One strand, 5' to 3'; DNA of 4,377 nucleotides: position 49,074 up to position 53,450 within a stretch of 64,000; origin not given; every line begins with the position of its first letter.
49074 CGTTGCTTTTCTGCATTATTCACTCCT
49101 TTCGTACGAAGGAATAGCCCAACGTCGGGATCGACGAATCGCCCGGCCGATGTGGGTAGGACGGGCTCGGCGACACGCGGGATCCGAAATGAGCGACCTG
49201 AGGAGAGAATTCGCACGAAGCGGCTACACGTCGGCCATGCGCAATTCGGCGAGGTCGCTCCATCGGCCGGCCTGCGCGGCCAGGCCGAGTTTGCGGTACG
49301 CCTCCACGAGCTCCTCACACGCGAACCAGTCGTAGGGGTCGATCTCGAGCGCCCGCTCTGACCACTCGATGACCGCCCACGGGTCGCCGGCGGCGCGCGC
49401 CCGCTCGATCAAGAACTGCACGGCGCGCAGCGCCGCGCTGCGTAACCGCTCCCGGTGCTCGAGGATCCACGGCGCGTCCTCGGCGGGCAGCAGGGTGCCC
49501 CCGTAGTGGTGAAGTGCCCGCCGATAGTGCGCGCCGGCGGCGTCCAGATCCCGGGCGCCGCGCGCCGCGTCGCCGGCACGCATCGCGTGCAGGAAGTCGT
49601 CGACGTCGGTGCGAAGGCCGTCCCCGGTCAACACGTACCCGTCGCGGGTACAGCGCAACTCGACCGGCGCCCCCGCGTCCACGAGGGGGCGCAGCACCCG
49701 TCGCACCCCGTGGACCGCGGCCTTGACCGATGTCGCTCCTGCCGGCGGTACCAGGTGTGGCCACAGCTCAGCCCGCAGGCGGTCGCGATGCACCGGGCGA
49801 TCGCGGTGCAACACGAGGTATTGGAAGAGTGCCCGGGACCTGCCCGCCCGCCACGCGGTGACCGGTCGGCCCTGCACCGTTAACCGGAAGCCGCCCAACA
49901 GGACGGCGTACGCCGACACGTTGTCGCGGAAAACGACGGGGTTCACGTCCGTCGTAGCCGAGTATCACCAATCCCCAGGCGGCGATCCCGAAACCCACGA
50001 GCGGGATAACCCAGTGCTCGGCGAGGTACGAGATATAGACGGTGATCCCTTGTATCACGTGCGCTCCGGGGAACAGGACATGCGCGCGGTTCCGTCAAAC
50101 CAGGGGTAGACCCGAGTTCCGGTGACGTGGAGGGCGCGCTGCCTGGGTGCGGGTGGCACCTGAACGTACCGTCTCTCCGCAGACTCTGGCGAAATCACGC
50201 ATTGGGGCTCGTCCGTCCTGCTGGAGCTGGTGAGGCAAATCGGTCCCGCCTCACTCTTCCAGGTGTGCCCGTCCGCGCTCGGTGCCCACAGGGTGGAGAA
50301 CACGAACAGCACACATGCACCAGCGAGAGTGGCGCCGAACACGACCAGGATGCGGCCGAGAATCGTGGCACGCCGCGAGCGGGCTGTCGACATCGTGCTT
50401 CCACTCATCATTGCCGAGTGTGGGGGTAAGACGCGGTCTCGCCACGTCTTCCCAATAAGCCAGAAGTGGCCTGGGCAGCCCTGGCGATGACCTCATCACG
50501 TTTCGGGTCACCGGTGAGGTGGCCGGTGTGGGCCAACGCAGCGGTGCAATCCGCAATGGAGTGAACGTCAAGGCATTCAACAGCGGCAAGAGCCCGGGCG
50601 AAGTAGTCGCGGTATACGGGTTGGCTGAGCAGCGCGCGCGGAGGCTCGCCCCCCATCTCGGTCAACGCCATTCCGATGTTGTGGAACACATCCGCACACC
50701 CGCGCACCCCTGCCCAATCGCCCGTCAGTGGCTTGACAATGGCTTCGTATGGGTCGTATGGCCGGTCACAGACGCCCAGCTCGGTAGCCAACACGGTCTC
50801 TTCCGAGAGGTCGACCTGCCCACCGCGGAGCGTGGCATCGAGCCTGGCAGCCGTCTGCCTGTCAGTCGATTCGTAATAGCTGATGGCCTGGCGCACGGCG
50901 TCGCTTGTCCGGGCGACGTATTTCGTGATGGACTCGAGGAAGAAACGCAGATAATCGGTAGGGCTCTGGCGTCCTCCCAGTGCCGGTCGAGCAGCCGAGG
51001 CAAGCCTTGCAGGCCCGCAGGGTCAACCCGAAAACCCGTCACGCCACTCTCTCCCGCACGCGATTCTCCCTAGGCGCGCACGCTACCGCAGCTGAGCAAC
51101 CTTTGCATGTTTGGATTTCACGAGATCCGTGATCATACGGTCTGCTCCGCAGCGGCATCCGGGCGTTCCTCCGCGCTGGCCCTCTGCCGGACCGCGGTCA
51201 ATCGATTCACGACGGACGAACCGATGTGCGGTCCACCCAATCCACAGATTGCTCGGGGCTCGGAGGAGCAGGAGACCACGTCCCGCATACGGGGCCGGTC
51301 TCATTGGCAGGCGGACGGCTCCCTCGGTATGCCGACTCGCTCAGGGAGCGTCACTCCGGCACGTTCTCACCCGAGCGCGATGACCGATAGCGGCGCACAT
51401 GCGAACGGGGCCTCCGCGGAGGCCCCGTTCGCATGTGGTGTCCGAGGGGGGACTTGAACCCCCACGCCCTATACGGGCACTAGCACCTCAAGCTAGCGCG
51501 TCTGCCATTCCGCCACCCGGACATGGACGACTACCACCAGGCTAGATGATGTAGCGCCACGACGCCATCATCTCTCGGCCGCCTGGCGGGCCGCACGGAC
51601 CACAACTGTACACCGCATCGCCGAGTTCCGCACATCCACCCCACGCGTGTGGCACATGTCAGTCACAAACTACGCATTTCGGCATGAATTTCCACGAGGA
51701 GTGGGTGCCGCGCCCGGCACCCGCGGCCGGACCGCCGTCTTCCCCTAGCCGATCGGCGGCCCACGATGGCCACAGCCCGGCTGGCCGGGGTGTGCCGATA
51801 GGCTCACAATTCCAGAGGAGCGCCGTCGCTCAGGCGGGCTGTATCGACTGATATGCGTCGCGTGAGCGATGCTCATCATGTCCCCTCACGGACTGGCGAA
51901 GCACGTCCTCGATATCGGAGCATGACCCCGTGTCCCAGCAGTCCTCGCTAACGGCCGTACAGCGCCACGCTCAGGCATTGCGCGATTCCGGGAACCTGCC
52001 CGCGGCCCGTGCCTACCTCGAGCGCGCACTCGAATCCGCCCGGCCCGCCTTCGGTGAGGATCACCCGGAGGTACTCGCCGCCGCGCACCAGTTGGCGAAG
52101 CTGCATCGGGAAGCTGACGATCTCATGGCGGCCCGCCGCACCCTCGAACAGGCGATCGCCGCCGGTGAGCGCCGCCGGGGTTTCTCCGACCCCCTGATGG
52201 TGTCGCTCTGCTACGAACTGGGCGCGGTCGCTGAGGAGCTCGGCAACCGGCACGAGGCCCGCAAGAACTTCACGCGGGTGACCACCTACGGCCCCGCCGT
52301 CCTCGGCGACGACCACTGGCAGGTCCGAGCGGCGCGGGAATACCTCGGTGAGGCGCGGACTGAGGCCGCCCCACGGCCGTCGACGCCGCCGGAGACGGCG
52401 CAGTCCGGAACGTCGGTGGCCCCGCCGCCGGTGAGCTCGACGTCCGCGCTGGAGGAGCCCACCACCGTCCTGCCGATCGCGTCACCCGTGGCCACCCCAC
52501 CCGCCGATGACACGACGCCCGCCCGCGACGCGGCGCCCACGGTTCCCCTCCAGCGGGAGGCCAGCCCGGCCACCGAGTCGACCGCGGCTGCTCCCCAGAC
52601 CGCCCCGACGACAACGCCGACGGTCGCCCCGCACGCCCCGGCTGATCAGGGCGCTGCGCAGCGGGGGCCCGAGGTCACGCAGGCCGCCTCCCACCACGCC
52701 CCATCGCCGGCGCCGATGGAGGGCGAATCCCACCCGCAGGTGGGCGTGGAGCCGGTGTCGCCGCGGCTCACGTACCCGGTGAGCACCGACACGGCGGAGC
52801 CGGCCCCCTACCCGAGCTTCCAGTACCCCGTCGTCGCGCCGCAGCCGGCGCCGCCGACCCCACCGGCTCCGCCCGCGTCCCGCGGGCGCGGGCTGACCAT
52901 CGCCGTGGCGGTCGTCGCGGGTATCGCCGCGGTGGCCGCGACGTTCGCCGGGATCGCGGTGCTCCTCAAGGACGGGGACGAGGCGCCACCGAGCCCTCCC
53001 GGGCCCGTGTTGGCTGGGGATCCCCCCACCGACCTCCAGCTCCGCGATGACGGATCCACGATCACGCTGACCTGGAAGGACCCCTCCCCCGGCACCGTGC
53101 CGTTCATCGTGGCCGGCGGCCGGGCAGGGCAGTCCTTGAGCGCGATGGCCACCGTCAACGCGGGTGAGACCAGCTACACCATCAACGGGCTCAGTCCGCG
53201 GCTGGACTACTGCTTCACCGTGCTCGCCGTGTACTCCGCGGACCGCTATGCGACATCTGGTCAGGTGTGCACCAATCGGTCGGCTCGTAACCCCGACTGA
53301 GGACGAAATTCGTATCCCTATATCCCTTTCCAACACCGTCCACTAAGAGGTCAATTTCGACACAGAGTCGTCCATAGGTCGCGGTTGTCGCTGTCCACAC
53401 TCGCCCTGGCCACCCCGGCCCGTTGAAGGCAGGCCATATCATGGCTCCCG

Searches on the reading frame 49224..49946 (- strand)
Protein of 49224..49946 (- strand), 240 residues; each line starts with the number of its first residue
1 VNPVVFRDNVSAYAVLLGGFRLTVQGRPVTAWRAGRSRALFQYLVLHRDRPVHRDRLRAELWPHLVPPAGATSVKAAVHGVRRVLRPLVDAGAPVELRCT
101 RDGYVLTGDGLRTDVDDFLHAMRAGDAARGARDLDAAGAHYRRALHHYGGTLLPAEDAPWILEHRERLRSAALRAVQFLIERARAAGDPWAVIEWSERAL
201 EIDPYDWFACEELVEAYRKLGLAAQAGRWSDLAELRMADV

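Call 42: search_protein_families(library=pfam, proteins=[window:49224-49946:-], max_evalue=0.01)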
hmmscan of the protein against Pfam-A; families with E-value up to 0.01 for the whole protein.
window:49224-49946:- (240 aa): 2 families
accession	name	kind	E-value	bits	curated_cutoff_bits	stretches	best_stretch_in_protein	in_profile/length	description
PF03704.23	BTAD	-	1.7e-11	45.2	22.1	1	113-226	1-115/146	Bacterial transcriptional activator domain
PF00486.34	Trans_reg_C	-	0.00063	20.2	26.2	1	36-87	9-59/77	Transcriptional regulatory protein, C terminal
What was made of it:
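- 49224..49946 (-): SARP-type (Trans_reg_C + BTAD) regulator upstream of the operon. It is a candidate regulator. Pfam BTAD at 1.7e-11 (call 42).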

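Call 77: search_protein_families(library=ncbifam, proteins=[window:49224-49946:-], max_evalue=0.00001)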
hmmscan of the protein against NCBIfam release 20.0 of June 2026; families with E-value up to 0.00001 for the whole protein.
window:49224-49946:- (240 aa): 0 families

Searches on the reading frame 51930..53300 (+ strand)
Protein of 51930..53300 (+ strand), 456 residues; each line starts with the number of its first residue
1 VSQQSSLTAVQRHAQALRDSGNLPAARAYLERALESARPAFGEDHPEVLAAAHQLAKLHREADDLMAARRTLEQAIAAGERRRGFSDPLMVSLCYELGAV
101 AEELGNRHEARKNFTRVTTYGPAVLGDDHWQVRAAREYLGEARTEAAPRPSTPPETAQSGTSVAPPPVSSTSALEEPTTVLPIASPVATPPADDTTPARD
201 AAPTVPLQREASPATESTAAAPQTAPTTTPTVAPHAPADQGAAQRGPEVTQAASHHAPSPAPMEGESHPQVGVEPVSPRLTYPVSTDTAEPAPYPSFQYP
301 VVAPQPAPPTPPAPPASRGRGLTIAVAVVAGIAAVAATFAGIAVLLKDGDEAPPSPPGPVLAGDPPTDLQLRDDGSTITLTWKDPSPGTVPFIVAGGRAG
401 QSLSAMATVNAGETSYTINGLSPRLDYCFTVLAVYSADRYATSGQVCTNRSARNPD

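Call 42: search_protein_families(library=pfam, proteins=[window:51930-53300:+], max_evalue=0.01)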
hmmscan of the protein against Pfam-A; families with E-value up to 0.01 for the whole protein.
window:51930-53300:+ (456 aa): 9 families
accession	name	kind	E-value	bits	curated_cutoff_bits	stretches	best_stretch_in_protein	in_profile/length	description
PF13424.12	TPR_12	-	1.6e-14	54.2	30.1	1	12-78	8-74/77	Tetratricopeptide repeat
PF13374.12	TPR_10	-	1.4e-08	34.9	27.5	1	14-47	9-42/42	Tetratricopeptide repeat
PF24885.1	TPR_NPHP3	-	1.3e-06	28.4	100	1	15-91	107-183/239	Nephrocystin-3 TPR domain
PF17874.7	TPR_MalT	-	1.7e-06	28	45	1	7-82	80-155/336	MalT-like TPR region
PF00041.27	fn3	-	3.4e-06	27.6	25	1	364-437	1-72/84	Fibronectin type III domain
PF13181.12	TPR_8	-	3.8e-06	27.1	25.7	0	11-37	5-31/34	Tetratricopeptide repeat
PF07719.23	TPR_2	-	0.0013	19.2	27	0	93-118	3-28/34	Tetratricopeptide repeat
PF13428.12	TPR_14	-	0.0042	18.1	23.5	0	10-35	4-29/44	Tetratricopeptide repeat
PF13432.12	TPR_16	-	0.0052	17.6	32.7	0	13-39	3-28/65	Tetratricopeptide repeat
